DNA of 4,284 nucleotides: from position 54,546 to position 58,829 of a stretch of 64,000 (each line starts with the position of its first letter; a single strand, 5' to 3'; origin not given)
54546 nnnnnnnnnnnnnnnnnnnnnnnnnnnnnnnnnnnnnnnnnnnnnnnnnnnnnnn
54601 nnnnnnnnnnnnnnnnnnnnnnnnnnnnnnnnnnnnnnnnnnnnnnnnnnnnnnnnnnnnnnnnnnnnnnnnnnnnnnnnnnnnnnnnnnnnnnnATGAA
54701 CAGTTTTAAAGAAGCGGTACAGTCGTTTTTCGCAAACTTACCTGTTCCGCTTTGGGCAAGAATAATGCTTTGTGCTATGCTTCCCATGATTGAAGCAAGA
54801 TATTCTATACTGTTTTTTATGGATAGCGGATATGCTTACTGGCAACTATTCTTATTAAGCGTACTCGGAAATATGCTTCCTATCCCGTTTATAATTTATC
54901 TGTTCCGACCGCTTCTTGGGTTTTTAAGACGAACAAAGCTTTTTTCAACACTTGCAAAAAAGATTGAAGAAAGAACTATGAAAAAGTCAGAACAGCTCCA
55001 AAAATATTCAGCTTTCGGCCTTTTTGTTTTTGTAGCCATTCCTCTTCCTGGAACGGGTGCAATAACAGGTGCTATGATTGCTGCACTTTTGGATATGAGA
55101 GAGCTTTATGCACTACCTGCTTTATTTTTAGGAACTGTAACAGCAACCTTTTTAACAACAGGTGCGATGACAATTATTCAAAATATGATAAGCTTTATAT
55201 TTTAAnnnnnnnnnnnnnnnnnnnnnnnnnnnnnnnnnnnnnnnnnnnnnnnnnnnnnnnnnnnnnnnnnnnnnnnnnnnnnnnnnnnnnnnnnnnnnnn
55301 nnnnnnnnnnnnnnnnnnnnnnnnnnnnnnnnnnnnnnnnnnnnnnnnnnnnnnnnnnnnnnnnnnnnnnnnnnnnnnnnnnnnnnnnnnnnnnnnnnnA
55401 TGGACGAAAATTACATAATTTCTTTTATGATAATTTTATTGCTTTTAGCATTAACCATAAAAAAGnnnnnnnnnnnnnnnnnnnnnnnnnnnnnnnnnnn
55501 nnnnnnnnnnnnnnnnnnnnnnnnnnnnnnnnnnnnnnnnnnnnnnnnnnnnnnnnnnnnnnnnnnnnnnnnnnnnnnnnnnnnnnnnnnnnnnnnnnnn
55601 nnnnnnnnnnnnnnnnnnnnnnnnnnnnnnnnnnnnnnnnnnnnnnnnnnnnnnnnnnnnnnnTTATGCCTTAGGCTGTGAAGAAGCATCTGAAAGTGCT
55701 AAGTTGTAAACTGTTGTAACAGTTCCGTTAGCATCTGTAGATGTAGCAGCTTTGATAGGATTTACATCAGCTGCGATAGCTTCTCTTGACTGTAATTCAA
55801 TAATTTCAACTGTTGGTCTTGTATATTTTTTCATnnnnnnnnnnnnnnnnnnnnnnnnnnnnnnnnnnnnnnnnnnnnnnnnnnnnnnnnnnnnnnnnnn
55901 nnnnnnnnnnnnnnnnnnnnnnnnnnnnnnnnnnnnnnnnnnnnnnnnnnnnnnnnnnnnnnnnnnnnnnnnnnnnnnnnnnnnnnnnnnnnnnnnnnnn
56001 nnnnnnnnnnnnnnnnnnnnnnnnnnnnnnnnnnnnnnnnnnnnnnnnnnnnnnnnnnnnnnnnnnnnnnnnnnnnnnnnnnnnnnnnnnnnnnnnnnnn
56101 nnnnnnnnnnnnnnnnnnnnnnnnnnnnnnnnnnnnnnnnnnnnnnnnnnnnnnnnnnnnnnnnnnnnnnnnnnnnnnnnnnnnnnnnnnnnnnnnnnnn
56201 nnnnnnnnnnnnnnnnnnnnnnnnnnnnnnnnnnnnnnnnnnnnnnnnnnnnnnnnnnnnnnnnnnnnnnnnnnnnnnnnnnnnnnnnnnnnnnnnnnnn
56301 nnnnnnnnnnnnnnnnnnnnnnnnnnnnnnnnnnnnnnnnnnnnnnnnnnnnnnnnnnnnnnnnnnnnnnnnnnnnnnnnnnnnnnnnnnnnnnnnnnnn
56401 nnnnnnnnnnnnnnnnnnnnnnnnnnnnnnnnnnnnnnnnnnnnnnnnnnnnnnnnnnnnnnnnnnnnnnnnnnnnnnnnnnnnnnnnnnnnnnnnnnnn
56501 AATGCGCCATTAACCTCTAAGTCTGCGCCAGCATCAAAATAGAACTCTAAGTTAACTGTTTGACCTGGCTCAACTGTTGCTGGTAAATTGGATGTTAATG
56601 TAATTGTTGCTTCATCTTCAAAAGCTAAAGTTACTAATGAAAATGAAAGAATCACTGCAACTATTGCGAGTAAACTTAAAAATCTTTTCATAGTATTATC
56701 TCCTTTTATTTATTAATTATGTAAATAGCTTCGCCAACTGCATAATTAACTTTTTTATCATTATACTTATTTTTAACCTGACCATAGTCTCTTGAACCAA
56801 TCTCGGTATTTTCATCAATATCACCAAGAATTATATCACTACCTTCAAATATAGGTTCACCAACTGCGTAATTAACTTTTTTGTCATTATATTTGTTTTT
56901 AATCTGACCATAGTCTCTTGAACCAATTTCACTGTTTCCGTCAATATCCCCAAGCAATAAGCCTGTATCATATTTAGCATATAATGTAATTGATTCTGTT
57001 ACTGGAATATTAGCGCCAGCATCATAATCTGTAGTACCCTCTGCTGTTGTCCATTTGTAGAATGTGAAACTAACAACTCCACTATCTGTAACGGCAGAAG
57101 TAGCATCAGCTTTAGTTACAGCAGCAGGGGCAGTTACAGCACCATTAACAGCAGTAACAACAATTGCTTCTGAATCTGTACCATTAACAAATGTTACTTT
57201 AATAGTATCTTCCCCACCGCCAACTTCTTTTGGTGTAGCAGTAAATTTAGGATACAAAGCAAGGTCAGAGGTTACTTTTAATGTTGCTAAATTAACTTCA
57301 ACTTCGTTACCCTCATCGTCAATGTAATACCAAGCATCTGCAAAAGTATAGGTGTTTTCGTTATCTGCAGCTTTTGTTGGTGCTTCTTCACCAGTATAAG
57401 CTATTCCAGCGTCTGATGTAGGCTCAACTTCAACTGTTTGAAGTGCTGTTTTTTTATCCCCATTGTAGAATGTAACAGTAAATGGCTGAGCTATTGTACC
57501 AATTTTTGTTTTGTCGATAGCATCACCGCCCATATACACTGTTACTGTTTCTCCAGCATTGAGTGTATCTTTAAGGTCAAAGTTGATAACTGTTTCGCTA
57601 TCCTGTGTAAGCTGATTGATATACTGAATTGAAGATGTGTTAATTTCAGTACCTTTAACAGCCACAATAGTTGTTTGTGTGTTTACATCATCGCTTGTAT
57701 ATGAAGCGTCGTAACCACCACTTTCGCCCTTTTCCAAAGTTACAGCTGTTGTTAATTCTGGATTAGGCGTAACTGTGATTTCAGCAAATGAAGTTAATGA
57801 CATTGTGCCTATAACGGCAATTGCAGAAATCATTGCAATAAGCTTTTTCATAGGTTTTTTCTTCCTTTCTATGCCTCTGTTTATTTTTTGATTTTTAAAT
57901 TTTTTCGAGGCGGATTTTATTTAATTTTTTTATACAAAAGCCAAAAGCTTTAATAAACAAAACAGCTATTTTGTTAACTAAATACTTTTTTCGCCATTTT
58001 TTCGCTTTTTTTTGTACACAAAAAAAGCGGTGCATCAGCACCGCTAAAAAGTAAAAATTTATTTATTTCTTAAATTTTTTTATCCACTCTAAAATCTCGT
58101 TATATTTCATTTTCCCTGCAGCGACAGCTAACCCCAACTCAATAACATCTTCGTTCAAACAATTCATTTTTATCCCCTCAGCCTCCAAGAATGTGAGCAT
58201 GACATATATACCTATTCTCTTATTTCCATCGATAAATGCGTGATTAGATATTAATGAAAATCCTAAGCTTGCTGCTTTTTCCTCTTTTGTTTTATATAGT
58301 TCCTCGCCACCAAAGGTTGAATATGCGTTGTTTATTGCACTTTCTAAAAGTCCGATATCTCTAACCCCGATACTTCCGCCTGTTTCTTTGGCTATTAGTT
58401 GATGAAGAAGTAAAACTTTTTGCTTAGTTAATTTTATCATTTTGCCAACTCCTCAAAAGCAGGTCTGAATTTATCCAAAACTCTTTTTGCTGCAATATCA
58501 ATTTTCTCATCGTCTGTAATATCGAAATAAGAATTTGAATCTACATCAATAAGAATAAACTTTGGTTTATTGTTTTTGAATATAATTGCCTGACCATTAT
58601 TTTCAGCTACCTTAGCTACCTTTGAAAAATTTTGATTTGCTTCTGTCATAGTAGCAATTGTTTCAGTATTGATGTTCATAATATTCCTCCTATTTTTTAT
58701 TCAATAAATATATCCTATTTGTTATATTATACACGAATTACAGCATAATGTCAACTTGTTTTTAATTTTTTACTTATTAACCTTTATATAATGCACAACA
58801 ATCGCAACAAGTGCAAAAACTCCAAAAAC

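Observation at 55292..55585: Unannotated type I toxin-antitoxin-like cassette: 22-aa hydrophobic peptide with convergent antisense sRNA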

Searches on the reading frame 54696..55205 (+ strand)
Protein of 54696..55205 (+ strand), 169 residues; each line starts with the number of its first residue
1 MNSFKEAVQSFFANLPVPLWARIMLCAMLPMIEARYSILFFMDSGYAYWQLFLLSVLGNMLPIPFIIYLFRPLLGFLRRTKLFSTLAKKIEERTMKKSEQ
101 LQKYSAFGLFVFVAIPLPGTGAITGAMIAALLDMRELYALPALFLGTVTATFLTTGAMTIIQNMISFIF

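Call 13: find_related_loci(query=window:54696-55202:+, collection=genome_contigs, flank=4000)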
Query window:54696-55202:+ (169 aa) in genome_contigs; peptide patterns used: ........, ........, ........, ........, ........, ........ (x = any residue, [..] = any of these).
591 stretches matched a pattern; 518 encode a relative of the query (tblastn E <= 1e-3); the best 80 are kept; 80 distinct loci.
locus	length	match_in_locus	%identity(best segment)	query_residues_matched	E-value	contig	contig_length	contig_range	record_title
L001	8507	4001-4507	89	1-169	1e-99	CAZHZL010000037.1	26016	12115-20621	MAG TPA_asm: uncultured Oscillospiraceae bacterium isolate SRP315200_co1_221 genome assembly, contig: NODE_2999_length_2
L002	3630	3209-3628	88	1-140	1e-82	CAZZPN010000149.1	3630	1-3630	MAG TPA_asm: uncultured Oscillospiraceae bacterium isolate SRP315200_co1_946 genome assembly, contig: NODE_67130_length_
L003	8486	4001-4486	74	5-166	5e-81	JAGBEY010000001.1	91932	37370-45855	MAG: Clostridia bacterium isolate RGIG9057 Water_deer_Rectum-4__c3234, whole genome shotgun sequence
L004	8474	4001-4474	76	5-162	6e-81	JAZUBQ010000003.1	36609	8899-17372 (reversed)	MAG: Clostridia bacterium isolate T1900045317_YK20190006.MAGScoT_cleanbin_000007 SGB_6310_k141_427820, whole genome shot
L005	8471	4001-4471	76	6-162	9e-81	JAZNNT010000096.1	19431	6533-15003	MAG: Clostridia bacterium isolate T1900044654_TS20190120.MAGScoT_cleanbin_000006 SGB_1463_k141_787750, whole genome shot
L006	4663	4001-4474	77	5-162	2e-80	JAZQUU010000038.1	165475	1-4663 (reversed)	MAG: Clostridia bacterium isolate T1900045180_TC20190176.MAGScoT_cleanbin_000006 SGB_5225_k141_13227, whole genome shotg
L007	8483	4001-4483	74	6-166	3e-80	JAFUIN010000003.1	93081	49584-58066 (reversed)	MAG: Clostridia bacterium isolate RGIG4526 Roe_deer_Rectum-1__c850, whole genome shotgun sequence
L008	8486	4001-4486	73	5-166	1e-79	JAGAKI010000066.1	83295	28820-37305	MAG: Clostridia bacterium isolate RGIG8521 Water_deer_Cecum-2__c412379, whole genome shotgun sequence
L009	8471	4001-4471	73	6-162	1e-77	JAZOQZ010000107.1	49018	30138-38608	MAG: Clostridia bacterium isolate T1900045564_YK20190258.MAGScoT_cleanbin_000004 SGB_7926_k141_2387786, whole genome sho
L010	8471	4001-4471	73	6-162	1e-77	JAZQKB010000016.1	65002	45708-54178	MAG: Clostridia bacterium isolate T1900044616_TS20190082.MAGScoT_cleanbin_000006 SGB_850_k141_194519, whole genome shotg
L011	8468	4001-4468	51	6-161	6e-53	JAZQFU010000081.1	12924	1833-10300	MAG: Clostridia bacterium isolate T1900044632_TS20190098.MAGScoT_cleanbin_000015 SGB_1066_k141_455390, whole genome shot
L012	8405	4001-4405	47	23-155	5e-38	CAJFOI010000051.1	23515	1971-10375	Candidatus Avispirillum faecium isolate Coassembly_mag_332 genome assembly, contig: MAGpy_11413_min2k_bin_332_fak87_2534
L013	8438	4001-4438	45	23-168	4e-37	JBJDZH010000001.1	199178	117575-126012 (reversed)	MAG: Eubacteriales bacterium isolate LOHA39_bin.046 NODE_11_length_199178_cov_16.505130, whole genome shotgun sequence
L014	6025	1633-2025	50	25-155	4e-37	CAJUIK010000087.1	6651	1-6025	MAG TPA_asm: uncultured Eubacteriales bacterium isolate MGBC139400 genome assembly, contig: MGBC139400.87, whole genome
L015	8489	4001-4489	45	5-164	2e-36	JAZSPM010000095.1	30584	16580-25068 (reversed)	MAG: Candidatus Ornithomonoglobus sp. isolate T1900044546_TS20190012.MAGScoT_cleanbin_000008 SGB_141_k141_2866537, whole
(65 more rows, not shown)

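Call 19: find_encoding_contigs(protein=window:54696-55205:+, flank=3000, max_places=10)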
Protein window:54696-55205:+ (169 aa): no gene with exactly this product is on record in the collection.

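Call 58: search_protein_families(library=pfam, proteins=[window:54696-55205:+], max_evalue=0.001)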
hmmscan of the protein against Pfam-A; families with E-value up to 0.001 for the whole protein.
window:54696-55205:+ (169 aa): 1 family
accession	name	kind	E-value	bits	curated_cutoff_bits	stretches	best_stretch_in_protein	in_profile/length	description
PF06695.16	Sm_multidrug_ex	-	3.8e-36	124.8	30.7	1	33-152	1-120/121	Putative small multi-drug export protein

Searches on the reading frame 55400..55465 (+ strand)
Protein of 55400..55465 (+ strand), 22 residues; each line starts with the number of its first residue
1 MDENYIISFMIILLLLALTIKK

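Call 31: search_protein_families(library=pfam, proteins=[window:55400-55465:+], max_evalue=10)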
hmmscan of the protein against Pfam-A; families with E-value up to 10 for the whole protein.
seq(22 aa): 0 families

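Call 63: search_protein_families(library=ncbifam, proteins=[window:55400-55465:+], max_evalue=10)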
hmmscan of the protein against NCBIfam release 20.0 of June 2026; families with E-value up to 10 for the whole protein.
seq(22 aa): 1 family
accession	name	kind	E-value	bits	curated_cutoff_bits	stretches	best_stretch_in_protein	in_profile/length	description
NF033232.1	small_YtzI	equivalog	0.043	13.2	33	1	6-20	6-20/41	YtzI protein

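Call 64: search_protein_families(library=phrogs, proteins=[window:55400-55465:+], max_evalue=10)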
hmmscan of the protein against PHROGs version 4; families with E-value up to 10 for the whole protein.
seq(22 aa): 0 families

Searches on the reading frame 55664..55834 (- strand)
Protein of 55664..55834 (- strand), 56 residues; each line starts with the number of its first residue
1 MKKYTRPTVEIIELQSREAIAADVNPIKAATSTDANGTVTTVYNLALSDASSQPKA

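Call 20: find_encoding_contigs(protein=window:55664-55834:-, flank=3000, max_places=10)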
Protein window:55664-55834:- (56 aa): 1 contig read that carries it; 1 place shown.
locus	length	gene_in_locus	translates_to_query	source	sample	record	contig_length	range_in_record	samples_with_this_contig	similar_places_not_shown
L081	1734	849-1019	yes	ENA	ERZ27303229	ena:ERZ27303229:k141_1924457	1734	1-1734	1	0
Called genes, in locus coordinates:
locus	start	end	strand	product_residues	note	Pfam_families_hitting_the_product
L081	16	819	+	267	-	-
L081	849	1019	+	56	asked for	-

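Call 58: search_protein_families(library=pfam, proteins=[window:55664-55834:-], max_evalue=0.001)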
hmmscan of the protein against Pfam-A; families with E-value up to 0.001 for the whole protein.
window:55664-55834:- (56 aa): 0 families

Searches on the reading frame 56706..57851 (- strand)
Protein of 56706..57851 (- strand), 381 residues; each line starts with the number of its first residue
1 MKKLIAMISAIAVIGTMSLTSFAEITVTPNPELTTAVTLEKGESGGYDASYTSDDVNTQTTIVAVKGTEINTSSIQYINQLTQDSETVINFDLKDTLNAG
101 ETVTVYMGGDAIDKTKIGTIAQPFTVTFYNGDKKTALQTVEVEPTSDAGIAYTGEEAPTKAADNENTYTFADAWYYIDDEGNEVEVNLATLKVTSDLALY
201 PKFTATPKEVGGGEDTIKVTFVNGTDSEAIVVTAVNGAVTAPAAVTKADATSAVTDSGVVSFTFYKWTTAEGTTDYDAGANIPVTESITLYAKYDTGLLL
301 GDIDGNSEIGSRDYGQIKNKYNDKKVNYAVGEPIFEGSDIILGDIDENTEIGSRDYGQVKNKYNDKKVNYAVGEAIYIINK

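Call 58: search_protein_families(library=pfam, proteins=[window:56706-57851:-], max_evalue=0.001)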
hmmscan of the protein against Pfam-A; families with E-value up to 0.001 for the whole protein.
window:56706-57851:- (381 aa): 1 family
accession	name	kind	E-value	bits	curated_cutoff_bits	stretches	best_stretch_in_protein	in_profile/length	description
PF09479.16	Flg_new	-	0.00041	20.8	27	1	236-293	8-65/65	Listeria-Bacteroides repeat domain (List_Bact_rpt)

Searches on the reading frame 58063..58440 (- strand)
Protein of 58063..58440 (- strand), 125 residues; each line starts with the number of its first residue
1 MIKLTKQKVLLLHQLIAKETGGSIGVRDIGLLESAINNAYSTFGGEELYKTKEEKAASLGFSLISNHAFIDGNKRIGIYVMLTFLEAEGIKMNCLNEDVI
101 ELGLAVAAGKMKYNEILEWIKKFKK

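Call 58: search_protein_families(library=pfam, proteins=[window:58063-58440:-], max_evalue=0.001)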
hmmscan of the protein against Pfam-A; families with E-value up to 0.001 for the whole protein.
window:58063-58440:- (125 aa): 1 family
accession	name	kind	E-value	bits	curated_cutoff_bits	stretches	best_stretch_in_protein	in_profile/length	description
PF02661.23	Fic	-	3.5e-16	60.2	24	1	4-85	2-93/93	Fic/DOC family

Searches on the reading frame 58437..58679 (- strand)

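Call 58: search_protein_families(library=pfam, proteins=[window:58437-58679:-], max_evalue=0.001)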
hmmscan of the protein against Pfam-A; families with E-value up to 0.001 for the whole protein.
window:58437-58679:- (80 aa): 1 family
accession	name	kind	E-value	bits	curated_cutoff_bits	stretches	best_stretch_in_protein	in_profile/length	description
PF02604.26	PhdYeFM_antitox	-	9e-07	29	29.8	1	7-47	2-43/74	Antitoxin Phd_YefM, type II toxin-antitoxin system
